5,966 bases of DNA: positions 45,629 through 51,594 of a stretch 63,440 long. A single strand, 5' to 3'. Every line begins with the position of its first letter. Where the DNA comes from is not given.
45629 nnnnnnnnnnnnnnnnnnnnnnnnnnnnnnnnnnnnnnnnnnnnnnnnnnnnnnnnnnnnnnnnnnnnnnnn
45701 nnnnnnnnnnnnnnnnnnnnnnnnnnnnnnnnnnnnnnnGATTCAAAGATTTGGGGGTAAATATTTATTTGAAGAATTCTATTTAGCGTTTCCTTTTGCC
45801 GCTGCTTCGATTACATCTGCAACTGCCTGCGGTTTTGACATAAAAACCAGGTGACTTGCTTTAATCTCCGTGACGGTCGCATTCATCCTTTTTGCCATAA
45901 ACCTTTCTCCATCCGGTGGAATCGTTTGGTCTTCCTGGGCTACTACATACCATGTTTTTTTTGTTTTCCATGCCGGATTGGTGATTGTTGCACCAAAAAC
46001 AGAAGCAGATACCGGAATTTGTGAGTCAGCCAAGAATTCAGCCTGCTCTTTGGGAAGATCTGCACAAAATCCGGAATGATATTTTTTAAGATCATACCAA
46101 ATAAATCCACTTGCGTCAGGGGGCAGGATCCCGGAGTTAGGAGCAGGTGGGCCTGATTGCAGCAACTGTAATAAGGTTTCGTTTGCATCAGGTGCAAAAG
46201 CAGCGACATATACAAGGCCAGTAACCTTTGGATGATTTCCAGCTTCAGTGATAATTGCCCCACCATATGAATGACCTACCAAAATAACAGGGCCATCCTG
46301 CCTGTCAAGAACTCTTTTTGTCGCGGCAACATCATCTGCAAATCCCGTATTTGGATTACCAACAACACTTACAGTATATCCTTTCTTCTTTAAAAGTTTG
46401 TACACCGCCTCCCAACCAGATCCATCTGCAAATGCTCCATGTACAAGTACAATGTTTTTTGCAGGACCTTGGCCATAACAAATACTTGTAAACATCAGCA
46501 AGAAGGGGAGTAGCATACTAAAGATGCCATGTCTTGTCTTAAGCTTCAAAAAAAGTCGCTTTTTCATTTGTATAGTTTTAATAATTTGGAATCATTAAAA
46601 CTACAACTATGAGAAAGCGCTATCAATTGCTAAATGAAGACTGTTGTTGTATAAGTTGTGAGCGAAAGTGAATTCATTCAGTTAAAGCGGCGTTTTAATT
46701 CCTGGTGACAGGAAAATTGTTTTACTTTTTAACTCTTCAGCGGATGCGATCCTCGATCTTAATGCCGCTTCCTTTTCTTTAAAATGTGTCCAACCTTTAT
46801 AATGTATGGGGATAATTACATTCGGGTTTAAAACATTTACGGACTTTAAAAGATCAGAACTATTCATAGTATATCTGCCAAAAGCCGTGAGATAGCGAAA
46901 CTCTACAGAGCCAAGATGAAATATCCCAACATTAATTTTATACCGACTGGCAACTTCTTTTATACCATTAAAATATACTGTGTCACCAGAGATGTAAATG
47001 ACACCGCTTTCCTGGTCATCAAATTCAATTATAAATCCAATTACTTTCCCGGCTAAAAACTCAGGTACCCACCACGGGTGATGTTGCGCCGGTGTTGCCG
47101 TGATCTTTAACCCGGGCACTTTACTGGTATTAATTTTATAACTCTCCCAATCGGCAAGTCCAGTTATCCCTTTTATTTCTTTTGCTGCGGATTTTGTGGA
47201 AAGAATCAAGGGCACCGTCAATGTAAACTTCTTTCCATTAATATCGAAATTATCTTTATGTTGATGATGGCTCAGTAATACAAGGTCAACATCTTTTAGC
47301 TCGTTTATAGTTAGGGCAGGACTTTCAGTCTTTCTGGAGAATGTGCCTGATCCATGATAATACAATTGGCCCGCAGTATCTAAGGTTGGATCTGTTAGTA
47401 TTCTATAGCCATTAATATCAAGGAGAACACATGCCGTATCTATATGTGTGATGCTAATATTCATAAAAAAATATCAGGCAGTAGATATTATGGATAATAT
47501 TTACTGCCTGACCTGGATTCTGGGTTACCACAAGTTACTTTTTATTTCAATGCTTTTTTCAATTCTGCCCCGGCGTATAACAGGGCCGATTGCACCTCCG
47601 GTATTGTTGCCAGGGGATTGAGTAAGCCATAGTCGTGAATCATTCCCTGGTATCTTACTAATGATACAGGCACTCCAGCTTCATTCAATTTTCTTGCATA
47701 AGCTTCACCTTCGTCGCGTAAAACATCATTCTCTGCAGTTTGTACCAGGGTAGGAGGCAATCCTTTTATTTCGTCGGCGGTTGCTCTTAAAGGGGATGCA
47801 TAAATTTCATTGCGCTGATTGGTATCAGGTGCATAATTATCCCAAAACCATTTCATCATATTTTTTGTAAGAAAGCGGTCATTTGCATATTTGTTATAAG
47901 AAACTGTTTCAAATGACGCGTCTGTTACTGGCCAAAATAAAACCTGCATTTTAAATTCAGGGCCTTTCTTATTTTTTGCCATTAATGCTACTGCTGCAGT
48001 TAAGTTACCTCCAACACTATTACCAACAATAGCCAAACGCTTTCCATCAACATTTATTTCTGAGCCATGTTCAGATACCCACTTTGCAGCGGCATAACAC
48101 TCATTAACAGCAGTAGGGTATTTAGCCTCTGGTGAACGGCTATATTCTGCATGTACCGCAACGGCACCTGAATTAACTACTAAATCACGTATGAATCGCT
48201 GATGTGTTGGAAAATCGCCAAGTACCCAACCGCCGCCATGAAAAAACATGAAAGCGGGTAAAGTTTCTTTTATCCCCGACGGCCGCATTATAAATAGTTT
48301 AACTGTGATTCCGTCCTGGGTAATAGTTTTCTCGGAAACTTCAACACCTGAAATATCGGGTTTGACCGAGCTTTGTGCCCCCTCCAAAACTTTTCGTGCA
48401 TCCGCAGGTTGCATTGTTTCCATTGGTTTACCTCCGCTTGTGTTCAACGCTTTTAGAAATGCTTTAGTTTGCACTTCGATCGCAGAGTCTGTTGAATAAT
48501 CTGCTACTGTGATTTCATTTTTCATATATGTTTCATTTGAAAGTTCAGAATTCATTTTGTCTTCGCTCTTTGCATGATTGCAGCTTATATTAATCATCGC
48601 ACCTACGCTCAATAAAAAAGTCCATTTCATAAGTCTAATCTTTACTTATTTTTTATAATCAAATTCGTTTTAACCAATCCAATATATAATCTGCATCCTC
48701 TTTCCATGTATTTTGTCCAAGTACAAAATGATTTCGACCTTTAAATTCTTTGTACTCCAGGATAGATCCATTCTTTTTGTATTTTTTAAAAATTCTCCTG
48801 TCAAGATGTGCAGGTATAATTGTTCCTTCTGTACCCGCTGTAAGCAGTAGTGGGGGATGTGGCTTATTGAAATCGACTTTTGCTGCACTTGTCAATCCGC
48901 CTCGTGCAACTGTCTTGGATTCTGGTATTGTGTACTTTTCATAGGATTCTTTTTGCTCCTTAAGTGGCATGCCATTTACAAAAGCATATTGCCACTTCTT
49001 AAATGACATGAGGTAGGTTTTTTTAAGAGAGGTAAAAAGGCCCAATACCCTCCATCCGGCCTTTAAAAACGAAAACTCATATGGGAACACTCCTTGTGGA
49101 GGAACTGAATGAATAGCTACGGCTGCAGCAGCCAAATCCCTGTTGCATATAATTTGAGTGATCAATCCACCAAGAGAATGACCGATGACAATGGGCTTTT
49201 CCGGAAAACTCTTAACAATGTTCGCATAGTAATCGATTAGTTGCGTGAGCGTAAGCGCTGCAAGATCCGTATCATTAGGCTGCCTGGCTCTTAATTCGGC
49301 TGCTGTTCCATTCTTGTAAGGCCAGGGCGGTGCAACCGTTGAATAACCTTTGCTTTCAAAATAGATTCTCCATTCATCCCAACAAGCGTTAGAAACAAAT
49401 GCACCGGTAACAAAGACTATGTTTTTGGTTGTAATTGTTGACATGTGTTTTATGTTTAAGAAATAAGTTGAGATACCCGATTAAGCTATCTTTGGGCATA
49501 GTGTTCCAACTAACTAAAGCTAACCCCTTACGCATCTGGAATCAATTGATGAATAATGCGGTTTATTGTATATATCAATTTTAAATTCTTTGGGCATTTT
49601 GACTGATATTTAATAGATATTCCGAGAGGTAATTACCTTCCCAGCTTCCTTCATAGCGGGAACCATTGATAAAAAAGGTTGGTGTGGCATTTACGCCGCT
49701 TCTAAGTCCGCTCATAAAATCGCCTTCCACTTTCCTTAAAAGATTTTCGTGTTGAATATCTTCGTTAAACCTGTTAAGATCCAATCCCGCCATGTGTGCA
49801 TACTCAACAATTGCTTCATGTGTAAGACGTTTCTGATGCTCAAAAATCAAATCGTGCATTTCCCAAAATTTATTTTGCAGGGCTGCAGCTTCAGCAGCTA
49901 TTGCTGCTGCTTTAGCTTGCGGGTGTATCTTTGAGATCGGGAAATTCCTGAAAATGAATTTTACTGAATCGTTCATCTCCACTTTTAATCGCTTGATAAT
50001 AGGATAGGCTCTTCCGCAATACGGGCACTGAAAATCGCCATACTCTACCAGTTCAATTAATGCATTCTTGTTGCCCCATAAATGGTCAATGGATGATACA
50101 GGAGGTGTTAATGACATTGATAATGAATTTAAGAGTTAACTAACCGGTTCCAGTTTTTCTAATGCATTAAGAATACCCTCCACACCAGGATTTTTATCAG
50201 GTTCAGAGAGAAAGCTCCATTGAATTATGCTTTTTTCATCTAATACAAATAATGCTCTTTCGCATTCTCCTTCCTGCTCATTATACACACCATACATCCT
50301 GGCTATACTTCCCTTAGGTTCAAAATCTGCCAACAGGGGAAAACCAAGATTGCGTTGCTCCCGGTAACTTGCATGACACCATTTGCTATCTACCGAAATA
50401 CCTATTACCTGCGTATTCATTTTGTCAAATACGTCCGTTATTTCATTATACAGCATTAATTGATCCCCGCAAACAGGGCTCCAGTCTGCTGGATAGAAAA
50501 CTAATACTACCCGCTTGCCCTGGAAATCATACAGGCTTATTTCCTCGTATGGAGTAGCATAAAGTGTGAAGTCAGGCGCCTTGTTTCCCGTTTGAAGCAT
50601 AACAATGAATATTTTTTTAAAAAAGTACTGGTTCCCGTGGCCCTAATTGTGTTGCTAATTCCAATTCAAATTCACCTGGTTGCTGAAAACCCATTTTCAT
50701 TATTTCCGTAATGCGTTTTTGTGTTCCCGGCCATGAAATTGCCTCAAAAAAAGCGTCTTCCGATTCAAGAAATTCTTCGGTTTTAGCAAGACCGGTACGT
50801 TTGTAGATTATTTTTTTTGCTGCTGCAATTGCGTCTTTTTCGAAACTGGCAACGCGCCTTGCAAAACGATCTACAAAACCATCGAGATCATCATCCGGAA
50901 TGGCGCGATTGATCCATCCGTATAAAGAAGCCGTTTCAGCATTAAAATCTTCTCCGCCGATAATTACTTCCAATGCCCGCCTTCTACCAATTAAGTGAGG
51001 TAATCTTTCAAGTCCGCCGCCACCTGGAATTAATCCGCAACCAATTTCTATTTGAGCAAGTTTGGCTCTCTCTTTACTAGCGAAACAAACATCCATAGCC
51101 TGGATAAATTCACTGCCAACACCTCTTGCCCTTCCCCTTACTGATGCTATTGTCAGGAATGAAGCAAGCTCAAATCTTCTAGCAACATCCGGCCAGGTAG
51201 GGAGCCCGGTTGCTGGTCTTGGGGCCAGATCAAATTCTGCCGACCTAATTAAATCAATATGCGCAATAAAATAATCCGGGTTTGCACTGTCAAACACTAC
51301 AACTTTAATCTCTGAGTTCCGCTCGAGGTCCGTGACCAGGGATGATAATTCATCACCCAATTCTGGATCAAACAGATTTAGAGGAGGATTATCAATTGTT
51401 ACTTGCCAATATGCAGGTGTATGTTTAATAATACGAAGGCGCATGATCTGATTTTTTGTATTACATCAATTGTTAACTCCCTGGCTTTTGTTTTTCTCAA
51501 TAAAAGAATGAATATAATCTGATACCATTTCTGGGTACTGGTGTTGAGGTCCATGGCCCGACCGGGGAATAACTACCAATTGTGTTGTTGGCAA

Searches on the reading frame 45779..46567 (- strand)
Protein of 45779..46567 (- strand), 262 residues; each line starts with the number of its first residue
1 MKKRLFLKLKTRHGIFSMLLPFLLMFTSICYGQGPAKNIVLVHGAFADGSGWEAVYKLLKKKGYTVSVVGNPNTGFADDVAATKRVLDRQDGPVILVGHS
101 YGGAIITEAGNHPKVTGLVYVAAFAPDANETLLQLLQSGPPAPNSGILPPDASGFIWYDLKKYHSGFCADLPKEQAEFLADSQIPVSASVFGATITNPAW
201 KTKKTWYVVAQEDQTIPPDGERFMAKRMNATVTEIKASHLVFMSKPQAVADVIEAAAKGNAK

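Call 74: search_protein_families(library=pfam, proteins=[window:45779-46567:-])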
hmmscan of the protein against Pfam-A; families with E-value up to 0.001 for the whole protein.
window:45779-46567:- (262 aa): 5 families
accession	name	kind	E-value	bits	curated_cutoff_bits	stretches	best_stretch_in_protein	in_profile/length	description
PF12697.13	Abhydrolase_6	-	2.8e-27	97.2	26.3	1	39-252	1-217/217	Alpha/beta hydrolase family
PF00561.26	Abhydrolase_1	-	1.2e-08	35.4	25.8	1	39-134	3-118/245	alpha/beta hydrolase fold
PF12146.15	Hydrolase_4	-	8.3e-07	29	27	1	78-129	60-115/239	Serine aminopeptidase, S33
PF12695.13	Abhydrolase_5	-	1e-05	25.8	27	1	39-126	2-92/164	Alpha/beta hydrolase family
PF06821.19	Ser_hydrolase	-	0.00057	20.3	22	0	80-139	43-106/172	Serine hydrolase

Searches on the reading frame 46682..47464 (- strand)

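Call 74: search_protein_families(library=pfam, proteins=[window:46682-47464:-])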
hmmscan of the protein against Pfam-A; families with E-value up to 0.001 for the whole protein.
window:46682-47464:- (260 aa): 2 families
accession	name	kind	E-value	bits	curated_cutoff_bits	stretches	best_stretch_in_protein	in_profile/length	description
PF13483.12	Lactamase_B_3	-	1.4e-14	54.9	24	1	5-221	2-160/160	Beta-lactamase superfamily domain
PF12706.13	Lactamase_B_2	-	1.3e-13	51.5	27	1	21-222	2-200/200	Beta-lactamase superfamily domain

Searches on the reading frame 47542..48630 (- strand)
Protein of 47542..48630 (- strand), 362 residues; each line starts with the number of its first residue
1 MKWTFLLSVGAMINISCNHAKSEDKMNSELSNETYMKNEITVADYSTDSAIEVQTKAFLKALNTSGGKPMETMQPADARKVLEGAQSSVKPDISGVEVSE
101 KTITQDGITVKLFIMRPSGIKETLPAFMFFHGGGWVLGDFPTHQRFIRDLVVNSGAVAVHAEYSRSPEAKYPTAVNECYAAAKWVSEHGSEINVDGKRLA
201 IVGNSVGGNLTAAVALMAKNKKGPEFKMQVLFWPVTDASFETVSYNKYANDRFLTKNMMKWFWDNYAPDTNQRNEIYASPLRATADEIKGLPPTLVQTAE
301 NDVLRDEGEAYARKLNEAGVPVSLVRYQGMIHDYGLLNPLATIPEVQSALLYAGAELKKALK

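Call 74: search_protein_families(library=pfam, proteins=[window:47542-48630:-])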
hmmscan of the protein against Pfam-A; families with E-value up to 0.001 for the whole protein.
window:47542-48630:- (362 aa): 3 families
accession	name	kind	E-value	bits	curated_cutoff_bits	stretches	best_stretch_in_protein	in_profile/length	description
PF07859.19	Abhydrolase_3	-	4.2e-72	242.7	25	1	128-334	2-208/210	alpha/beta hydrolase fold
PF20434.5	BD-FAE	-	1.5e-17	64.3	26.8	1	114-226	3-115/215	BD-FAE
PF00326.27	Peptidase_S9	-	2.1e-09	37.6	22.6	1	175-350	45-203/213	Prolyl oligopeptidase family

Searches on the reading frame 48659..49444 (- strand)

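Call 74: search_protein_families(library=pfam, proteins=[window:48659-49444:-])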
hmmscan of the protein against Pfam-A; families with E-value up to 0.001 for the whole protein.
window:48659-49444:- (261 aa): 3 families
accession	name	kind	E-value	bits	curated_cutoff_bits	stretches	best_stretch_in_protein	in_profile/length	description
PF12697.13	Abhydrolase_6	-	9.6e-13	49.7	26.3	1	9-243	1-208/217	Alpha/beta hydrolase family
PF00326.27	Peptidase_S9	-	3.7e-06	27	22.6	1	166-260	114-208/213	Prolyl oligopeptidase family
PF00975.26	Thioesterase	-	7.4e-05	23.5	26.4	1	53-102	37-86/226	Thioesterase domain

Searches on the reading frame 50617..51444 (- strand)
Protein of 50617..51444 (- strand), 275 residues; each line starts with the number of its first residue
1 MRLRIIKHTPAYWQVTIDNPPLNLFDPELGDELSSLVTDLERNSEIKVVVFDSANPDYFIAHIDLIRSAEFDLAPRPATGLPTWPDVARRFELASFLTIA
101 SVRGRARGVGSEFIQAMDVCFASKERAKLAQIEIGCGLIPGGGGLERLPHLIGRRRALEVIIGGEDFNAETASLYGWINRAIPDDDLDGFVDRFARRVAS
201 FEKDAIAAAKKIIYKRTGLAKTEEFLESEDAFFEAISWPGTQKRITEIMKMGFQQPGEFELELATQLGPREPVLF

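Call 74: search_protein_families(library=pfam, proteins=[window:50617-51444:-])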
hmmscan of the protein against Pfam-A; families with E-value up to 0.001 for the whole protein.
window:50617-51444:- (275 aa): 2 families
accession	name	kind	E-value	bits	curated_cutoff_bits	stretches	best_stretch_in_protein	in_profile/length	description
PF00378.25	ECH_1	-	2.1e-25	89.9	27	1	14-234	8-225/251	Enoyl-CoA hydratase/isomerase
PF16113.10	ECH_2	-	0.00011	22.3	27.2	1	22-230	12-220/335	Enoyl-CoA hydratase/isomerase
